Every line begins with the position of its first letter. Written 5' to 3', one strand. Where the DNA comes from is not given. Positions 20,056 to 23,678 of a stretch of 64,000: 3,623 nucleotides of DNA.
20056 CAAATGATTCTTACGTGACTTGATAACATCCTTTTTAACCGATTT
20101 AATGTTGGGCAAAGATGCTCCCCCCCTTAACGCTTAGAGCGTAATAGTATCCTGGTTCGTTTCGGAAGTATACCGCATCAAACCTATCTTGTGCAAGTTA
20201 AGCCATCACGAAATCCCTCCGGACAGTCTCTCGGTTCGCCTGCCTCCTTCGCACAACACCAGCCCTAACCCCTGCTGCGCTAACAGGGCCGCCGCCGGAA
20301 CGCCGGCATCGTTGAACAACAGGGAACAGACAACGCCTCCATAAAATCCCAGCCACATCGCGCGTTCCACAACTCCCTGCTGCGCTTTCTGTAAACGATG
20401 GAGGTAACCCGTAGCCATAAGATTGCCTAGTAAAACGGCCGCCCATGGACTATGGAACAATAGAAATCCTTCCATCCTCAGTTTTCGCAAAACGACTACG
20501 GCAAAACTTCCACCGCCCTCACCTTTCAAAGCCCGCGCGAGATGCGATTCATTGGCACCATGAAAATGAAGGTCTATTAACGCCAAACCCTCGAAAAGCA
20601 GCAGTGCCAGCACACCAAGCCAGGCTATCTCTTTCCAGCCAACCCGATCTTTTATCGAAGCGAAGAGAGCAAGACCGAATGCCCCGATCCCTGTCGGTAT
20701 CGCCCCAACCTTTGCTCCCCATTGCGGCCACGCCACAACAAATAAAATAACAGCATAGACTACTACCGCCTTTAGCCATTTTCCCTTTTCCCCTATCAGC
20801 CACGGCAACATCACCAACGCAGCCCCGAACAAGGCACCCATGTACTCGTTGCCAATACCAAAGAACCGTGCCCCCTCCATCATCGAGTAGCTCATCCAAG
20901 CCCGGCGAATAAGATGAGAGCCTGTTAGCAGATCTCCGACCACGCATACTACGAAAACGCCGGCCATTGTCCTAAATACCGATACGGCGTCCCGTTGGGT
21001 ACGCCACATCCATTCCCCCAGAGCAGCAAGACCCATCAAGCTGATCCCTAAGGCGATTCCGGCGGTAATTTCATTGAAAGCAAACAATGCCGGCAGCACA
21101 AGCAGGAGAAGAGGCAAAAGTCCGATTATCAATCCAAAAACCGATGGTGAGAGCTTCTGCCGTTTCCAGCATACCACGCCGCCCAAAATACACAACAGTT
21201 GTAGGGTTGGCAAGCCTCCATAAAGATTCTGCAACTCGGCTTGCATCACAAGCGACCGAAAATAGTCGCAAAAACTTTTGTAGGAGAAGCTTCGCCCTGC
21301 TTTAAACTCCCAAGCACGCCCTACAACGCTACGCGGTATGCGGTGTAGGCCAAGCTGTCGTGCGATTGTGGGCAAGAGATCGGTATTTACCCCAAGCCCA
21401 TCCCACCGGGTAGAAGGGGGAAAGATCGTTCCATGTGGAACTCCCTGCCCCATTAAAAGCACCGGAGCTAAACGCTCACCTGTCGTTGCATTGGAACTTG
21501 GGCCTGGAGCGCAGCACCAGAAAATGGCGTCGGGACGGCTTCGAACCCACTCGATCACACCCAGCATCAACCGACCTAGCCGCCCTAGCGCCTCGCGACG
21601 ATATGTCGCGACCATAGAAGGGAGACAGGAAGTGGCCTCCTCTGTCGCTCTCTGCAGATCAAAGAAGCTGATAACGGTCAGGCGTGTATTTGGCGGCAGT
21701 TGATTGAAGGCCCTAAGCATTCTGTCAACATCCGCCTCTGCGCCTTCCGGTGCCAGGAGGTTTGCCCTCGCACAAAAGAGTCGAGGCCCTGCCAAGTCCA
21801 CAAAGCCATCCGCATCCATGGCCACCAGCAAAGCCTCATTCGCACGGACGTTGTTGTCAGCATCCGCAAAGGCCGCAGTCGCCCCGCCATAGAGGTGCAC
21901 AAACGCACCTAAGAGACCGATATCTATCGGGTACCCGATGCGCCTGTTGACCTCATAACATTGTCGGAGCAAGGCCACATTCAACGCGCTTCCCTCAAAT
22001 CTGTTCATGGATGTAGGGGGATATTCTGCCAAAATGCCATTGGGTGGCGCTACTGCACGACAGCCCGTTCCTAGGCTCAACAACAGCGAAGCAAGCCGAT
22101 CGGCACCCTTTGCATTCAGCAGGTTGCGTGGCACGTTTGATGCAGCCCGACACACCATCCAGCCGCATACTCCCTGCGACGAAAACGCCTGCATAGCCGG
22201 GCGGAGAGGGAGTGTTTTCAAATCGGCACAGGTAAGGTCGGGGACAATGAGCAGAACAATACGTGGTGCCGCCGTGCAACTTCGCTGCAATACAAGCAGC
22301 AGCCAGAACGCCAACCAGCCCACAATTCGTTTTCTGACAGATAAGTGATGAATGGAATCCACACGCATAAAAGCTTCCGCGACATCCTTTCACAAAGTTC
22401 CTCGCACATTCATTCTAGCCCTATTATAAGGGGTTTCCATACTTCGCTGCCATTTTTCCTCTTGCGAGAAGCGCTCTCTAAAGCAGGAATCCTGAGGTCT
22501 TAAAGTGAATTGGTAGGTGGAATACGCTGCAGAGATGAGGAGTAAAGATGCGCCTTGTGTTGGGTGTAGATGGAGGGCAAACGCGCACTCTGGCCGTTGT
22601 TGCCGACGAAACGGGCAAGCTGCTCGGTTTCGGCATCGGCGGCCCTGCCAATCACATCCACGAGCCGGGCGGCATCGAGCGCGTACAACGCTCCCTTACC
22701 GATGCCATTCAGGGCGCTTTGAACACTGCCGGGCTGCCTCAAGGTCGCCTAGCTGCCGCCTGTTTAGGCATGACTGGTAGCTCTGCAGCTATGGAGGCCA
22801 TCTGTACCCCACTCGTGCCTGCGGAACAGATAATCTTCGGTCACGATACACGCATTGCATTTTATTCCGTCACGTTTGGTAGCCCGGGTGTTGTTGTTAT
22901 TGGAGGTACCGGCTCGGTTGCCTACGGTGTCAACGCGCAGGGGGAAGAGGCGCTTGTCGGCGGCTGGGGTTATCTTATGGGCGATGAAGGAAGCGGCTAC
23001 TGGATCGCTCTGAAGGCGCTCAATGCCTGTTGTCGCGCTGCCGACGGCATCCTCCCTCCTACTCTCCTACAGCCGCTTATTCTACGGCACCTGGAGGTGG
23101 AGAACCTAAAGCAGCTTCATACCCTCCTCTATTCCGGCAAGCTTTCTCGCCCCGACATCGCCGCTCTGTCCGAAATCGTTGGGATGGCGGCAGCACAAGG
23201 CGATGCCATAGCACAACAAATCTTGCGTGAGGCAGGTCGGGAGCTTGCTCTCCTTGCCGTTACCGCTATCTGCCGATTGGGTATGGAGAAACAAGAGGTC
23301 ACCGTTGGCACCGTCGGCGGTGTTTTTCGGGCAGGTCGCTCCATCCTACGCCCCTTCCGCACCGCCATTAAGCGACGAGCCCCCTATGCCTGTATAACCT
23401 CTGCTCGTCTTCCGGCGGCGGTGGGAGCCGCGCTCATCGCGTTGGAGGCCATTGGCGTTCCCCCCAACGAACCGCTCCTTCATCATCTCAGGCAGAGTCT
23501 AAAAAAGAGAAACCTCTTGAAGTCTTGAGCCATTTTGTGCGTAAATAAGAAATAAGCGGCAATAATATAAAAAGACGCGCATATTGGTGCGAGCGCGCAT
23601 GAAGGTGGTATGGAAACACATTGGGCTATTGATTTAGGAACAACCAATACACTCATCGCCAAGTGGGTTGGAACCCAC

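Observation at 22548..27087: Same-strand cluster of two ASKHA ATPases (BadF-type kinase-like and a truncated Hsp70-like) followed by a TPR / PT-rich / DUF4190-like membrane-anchored protein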

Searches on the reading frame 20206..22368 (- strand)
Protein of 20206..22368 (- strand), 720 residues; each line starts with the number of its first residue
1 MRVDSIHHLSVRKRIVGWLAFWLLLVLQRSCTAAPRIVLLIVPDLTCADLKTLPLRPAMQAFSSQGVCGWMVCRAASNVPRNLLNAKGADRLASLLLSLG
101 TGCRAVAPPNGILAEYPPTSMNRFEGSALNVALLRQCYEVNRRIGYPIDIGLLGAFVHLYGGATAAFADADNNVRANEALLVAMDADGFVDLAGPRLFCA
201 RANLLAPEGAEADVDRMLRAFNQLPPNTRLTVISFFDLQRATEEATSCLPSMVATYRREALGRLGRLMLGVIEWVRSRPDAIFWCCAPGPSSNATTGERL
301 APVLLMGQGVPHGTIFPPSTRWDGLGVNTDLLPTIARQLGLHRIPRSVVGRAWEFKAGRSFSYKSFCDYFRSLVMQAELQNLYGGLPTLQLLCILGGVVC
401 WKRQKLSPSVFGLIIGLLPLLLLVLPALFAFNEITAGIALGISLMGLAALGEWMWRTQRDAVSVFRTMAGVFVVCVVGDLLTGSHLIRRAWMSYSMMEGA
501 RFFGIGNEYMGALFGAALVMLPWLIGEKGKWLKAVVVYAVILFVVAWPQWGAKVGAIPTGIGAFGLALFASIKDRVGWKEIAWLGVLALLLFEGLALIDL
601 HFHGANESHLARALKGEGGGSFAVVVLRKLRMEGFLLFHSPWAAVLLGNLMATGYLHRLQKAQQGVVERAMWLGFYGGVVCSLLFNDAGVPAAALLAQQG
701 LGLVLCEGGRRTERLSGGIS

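Call 7: search_protein_families(library=pfam, proteins=[window:20206-22368:-], max_evalue=0.01)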
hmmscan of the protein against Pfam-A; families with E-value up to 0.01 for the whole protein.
window:20206-22368:- (720 aa): 0 families

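Call 8: search_protein_families(library=ncbifam, proteins=[window:20206-22368:-], max_evalue=0.01)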
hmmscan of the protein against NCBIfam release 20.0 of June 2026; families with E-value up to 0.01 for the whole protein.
window:20206-22368:- (720 aa): 0 families

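Call 19: search_protein_families(library=pfam, proteins=[window:20206-22368:-], max_evalue=0.1)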
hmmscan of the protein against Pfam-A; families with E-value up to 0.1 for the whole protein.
window:20206-22368:- (720 aa): 1 family
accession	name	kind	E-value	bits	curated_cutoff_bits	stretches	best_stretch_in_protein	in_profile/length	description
PF08953.17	DUF1899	-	0.016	15.5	20.7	1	599-628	33-62/66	Domain of unknown function (DUF1899)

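Call 30: search_protein_families(library=padloc, proteins=[window:20206-22368:-], max_evalue=0.01)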
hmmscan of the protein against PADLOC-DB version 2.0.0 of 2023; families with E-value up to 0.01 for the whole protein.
window:20206-22368:- (720 aa): 0 families

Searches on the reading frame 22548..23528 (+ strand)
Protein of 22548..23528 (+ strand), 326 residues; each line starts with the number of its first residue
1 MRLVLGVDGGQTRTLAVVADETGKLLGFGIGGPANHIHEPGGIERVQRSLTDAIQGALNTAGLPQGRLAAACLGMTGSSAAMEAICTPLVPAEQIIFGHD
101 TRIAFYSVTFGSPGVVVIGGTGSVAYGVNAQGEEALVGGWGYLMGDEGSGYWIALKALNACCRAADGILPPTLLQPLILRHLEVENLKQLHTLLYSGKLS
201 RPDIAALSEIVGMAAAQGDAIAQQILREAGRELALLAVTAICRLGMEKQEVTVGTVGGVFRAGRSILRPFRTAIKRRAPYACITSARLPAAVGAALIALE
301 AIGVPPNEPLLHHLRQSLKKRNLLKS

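Call 7: search_protein_families(library=pfam, proteins=[window:22548-23528:+], max_evalue=0.01)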
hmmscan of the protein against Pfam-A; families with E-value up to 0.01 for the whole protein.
window:22548-23528:+ (326 aa): 1 family
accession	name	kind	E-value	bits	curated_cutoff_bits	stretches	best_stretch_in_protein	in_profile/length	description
PF01869.26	BcrAD_BadFG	-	1.3e-44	153.2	31.5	1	5-298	1-271/271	BadF/BadG/BcrA/BcrD ATPase family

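Call 8: search_protein_families(library=ncbifam, proteins=[window:22548-23528:+], max_evalue=0.01)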
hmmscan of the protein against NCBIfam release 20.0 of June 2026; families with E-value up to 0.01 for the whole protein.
window:22548-23528:+ (326 aa): 1 family
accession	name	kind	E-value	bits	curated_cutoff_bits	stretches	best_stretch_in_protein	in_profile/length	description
NF046058.1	NagK_SO3507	equivalog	2.2e-37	129.1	370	1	2-238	9-243/295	N-acetylglucosamine kinase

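Call 30: search_protein_families(library=padloc, proteins=[window:22548-23528:+], max_evalue=0.01)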
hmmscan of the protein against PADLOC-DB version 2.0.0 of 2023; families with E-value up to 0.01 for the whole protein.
window:22548-23528:+ (326 aa): 0 families

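Call 91: search_solved_structures(query=window:22548-23525:+, max_evalue=0.00001)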
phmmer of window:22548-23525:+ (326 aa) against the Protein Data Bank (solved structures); distinct sequences matched with E-value up to 0.00001: 5.
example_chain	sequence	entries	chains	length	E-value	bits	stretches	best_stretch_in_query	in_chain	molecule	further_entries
8zo3_A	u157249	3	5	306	3.3e-40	141.6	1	1-299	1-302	N-acetylmuramic acid/N-acetylglucosamine kinase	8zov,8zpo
2e2n_A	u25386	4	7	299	1.5e-36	129.5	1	1-304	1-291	HEXOKINASE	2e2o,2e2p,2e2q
2ch6_A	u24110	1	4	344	2.2e-17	66.6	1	5-241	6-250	N-ACETYL-D-GLUCOSAMINE KINASE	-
2ch5_A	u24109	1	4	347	2.2e-17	66.6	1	5-241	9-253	NAGK PROTEIN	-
1zc6_A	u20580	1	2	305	6.3e-15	58.5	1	2-271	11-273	probable N-acetylglucosamine kinase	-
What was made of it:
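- On BadF/BadG/BcrA/BcrD ATPase family (PF01869); NagK/MurK sugar kinases: The best solved relative is a MurNAc/GlcNAc kinase, 8zo3, E 3e-40 (call 91).
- Its best solved relatives are a MurNAc/GlcNAc kinase (8zo3, E 3e-40, full length) and a hexokinase (call 91).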
